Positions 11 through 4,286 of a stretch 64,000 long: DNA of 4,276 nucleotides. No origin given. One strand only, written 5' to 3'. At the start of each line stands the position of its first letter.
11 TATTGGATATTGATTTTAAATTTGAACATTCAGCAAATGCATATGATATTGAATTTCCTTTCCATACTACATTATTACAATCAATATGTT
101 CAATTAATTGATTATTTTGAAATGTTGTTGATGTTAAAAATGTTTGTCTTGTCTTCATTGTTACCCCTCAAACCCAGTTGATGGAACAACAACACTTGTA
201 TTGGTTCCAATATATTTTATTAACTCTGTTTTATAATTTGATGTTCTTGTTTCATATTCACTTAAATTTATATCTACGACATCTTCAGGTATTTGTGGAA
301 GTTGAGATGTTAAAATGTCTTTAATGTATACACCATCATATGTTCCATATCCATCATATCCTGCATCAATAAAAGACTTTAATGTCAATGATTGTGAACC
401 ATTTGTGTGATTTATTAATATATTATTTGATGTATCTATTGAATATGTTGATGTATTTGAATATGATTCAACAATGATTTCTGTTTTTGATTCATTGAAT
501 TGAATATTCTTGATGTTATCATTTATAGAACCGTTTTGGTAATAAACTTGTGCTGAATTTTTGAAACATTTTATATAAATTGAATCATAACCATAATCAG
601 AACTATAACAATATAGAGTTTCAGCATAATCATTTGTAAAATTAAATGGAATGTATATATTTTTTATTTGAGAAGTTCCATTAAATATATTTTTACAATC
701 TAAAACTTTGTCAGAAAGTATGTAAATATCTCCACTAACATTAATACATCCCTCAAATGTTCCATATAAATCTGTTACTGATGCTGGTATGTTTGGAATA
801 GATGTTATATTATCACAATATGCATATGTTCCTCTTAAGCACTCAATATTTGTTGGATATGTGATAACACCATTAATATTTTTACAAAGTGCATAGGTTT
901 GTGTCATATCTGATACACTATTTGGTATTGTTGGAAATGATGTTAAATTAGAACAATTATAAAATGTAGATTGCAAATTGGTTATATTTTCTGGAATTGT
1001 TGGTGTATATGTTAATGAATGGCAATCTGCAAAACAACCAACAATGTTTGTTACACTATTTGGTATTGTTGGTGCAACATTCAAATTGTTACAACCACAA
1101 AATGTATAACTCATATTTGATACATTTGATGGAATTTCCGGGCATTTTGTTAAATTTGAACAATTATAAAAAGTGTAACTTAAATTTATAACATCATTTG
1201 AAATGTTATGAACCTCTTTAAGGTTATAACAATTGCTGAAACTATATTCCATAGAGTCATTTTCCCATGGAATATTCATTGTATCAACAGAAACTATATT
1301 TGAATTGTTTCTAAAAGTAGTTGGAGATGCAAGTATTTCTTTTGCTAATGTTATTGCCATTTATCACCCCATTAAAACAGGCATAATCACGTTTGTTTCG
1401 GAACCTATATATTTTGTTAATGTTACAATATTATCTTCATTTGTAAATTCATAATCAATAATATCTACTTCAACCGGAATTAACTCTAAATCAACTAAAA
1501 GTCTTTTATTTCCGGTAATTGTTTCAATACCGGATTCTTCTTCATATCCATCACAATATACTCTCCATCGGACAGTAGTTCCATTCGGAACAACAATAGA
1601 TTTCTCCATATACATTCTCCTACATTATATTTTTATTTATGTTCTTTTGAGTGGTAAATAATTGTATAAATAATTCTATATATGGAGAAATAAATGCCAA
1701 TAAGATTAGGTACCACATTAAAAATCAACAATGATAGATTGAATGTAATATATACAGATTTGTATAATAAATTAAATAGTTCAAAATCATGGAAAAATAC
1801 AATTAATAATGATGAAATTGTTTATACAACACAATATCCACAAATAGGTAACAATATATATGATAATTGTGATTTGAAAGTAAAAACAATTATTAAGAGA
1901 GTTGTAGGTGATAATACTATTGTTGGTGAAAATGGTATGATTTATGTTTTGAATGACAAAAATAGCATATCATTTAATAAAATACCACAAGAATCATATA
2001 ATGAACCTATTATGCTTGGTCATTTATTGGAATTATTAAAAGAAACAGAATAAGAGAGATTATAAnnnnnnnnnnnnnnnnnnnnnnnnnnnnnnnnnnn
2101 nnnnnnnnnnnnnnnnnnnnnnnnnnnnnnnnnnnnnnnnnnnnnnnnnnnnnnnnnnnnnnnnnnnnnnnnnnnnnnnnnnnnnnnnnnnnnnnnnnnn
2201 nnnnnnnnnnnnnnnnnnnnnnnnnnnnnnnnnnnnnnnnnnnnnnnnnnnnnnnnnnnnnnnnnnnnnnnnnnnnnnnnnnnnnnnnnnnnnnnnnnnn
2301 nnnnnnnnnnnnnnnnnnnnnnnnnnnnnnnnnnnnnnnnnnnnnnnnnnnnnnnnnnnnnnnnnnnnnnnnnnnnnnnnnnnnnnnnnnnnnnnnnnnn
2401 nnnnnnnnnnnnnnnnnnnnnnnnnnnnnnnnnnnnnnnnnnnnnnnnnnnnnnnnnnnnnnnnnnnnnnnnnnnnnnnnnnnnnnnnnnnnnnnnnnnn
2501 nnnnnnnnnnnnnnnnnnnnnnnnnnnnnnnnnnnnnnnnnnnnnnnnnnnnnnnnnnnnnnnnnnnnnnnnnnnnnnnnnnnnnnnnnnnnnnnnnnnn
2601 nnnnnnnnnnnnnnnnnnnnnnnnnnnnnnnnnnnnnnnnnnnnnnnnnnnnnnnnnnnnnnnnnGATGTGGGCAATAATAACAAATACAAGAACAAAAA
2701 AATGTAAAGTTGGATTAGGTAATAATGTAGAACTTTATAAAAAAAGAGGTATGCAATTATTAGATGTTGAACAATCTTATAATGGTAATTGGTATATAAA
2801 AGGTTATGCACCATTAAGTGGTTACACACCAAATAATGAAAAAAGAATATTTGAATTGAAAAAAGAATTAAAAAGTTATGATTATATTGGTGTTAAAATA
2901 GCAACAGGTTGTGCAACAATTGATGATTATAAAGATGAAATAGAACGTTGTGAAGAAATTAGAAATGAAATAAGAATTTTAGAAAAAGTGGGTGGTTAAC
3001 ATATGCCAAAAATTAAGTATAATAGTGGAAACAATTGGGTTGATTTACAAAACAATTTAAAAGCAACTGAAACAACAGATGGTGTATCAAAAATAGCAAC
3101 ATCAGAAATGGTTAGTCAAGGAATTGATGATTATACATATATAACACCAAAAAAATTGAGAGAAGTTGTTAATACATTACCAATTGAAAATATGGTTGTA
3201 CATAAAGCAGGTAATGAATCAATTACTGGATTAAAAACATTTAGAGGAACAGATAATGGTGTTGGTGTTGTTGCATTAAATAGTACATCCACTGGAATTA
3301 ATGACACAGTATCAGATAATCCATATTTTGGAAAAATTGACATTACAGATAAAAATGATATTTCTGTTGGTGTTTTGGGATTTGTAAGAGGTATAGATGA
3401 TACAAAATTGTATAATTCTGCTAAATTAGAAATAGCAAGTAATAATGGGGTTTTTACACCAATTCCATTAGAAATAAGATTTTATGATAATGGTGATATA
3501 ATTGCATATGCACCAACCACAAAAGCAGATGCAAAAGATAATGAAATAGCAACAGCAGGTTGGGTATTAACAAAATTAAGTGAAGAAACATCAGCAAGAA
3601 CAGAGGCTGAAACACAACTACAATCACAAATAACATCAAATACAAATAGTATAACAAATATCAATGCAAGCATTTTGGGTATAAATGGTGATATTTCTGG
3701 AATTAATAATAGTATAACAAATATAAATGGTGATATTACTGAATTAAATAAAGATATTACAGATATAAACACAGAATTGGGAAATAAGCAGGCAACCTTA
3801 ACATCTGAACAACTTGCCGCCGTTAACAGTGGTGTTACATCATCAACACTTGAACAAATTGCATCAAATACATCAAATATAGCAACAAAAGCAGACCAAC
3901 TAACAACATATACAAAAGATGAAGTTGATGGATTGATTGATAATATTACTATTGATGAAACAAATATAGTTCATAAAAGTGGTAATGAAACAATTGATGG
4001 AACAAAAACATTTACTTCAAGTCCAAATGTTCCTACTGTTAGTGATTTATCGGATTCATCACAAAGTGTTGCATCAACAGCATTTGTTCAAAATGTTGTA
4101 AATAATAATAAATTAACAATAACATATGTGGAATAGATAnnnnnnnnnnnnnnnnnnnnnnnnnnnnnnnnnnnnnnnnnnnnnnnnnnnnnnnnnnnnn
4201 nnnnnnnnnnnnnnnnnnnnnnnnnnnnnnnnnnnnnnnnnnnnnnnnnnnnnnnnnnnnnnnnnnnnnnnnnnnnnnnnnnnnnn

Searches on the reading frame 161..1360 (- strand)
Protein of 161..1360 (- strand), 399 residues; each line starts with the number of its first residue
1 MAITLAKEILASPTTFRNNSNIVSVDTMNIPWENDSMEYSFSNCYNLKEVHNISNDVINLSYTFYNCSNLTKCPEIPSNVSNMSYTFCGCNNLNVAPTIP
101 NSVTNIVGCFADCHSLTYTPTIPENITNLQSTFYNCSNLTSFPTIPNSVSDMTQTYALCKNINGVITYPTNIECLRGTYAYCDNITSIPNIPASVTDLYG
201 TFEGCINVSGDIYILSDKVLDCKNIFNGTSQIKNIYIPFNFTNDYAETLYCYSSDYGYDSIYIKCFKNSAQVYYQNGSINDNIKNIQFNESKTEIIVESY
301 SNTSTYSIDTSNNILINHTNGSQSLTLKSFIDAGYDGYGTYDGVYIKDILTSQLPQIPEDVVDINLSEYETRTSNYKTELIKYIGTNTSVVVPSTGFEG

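Call 25: search_protein_families(library=phrogs, proteins=[window:161-1360:-], max_evalue=0.00001)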
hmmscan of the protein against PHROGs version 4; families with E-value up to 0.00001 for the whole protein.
window:161-1360:- (399 aa): 0 families

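Call 56: search_protein_families(library=pfam, proteins=[window:161-1360:-], max_evalue=0.001)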
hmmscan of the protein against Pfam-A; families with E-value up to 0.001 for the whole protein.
window:161-1360:- (399 aa): 1 family
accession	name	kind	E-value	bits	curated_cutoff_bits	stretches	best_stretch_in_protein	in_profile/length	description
PF13306.12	LRR_5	-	7.6e-16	58.6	27.7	2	38-139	27-126/127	BspA type Leucine rich repeat region (6 copies)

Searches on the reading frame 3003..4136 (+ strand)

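Call 25: search_protein_families(library=phrogs, proteins=[window:3003-4136:+], max_evalue=0.00001)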
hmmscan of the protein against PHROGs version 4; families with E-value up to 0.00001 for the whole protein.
window:3003-4136:+ (377 aa): 2 families
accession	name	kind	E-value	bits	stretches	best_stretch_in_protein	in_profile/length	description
phrog_910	-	tail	2.6e-07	31.3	1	19-57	50-88/497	tail collar fiber protein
phrog_972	-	tail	5.3e-06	25.4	1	8-54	732-779/1246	tail fiber protein proximal subunit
